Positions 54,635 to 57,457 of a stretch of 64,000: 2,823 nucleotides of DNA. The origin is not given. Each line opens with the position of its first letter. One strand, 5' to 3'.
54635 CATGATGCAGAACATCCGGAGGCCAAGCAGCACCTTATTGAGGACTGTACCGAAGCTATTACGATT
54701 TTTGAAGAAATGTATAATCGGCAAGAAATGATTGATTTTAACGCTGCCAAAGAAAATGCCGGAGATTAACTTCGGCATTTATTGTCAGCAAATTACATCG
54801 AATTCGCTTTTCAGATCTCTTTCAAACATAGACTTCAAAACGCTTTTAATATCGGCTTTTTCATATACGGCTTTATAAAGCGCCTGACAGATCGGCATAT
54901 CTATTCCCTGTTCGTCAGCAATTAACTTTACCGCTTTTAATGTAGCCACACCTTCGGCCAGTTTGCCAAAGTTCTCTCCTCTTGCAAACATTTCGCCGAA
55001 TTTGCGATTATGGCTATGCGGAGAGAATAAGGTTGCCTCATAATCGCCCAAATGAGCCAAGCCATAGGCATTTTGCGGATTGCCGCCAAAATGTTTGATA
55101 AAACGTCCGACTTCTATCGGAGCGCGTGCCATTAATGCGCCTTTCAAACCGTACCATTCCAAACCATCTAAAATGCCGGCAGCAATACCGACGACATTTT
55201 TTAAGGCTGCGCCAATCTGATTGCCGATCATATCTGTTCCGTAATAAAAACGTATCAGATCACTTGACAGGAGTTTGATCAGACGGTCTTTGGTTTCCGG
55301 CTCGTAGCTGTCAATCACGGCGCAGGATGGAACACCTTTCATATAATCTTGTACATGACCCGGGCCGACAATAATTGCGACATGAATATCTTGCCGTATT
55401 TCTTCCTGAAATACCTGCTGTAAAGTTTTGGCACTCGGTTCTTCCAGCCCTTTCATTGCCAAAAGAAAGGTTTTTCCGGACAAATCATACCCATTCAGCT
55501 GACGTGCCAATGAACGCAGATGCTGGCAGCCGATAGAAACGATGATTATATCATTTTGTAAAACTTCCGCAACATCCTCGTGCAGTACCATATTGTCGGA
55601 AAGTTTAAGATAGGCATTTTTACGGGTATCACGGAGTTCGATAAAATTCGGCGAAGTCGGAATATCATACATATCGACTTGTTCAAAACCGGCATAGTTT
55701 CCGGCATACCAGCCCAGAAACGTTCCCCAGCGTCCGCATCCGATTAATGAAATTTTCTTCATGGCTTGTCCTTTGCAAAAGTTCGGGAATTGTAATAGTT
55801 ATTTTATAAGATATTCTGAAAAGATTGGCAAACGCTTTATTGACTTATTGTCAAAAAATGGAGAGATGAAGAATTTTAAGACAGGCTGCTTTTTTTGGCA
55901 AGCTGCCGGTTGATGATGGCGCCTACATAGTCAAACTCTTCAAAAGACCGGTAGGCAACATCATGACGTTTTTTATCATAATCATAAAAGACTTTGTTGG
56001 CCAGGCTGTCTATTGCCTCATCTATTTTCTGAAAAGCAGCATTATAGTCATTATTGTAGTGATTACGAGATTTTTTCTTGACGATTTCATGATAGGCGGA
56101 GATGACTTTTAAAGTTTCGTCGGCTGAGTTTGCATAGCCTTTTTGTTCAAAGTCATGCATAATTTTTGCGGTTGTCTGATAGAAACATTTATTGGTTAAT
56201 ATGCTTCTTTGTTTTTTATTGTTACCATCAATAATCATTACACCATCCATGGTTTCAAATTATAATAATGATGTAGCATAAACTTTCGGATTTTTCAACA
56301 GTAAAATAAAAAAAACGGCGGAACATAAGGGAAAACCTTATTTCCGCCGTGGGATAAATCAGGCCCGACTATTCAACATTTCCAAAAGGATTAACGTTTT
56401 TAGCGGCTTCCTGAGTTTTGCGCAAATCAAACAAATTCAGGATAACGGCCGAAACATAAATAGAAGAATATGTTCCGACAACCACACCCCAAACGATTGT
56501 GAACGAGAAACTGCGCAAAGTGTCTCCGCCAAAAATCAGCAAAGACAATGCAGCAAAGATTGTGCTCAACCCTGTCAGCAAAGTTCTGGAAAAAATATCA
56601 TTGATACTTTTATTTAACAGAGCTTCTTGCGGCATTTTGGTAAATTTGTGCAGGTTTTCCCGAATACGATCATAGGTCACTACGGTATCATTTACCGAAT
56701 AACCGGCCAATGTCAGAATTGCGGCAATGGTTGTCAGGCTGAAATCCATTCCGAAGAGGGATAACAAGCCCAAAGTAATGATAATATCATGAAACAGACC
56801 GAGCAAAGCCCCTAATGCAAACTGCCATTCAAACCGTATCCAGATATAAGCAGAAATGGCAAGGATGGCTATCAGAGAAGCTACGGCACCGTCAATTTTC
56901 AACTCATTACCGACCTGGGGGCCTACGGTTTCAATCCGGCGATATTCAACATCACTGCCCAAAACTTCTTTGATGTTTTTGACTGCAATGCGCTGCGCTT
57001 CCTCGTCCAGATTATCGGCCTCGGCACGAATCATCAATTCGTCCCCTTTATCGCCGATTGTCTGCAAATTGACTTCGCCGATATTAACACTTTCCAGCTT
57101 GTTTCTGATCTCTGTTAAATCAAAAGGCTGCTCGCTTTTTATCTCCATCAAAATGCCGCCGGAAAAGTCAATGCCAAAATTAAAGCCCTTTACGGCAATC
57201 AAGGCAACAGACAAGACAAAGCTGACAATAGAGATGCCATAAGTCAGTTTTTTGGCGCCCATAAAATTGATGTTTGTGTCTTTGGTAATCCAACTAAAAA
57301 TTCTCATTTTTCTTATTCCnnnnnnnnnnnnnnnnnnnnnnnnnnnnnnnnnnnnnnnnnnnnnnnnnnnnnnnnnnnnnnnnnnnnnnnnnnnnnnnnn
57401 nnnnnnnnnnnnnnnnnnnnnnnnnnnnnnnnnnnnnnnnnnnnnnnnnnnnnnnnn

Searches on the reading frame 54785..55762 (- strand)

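Call 51: search_protein_families(library=pfam, proteins=[window:54785-55762:-], max_evalue=0.001)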
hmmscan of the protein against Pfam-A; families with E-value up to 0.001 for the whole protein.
window:54785-55762:- (325 aa): 3 families
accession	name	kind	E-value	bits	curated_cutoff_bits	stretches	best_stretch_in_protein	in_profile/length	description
PF07479.19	NAD_Gly3P_dh_C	-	1.9e-35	122.6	25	1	177-309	1-141/142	NAD-dependent glycerol-3-phosphate dehydrogenase C-terminus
PF01210.29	NAD_Gly3P_dh_N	-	1.3e-17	64.7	23.1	1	3-156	1-156/158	NAD-dependent glycerol-3-phosphate dehydrogenase N-terminus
PF20618.3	GPD_NAD_C_bact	-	1.1e-08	35.9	27.6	1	237-294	2-65/66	Bacterial GPD, NAD-dependent C-terminal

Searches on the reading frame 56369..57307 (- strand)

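Call 51: search_protein_families(library=pfam, proteins=[window:56369-57307:-], max_evalue=0.001)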
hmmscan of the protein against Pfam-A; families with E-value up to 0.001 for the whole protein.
window:56369-57307:- (312 aa): 2 families
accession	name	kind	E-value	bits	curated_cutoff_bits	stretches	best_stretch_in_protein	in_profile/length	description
PF02355.23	SecD_SecF_C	-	1.9e-63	213.8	20.5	1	110-292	3-185/189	Protein export membrane protein SecD/SecF, C-terminal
PF07549.19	Sec_GG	-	9e-10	38.2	20.3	1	36-61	2-27/28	SecD/SecF GG Motif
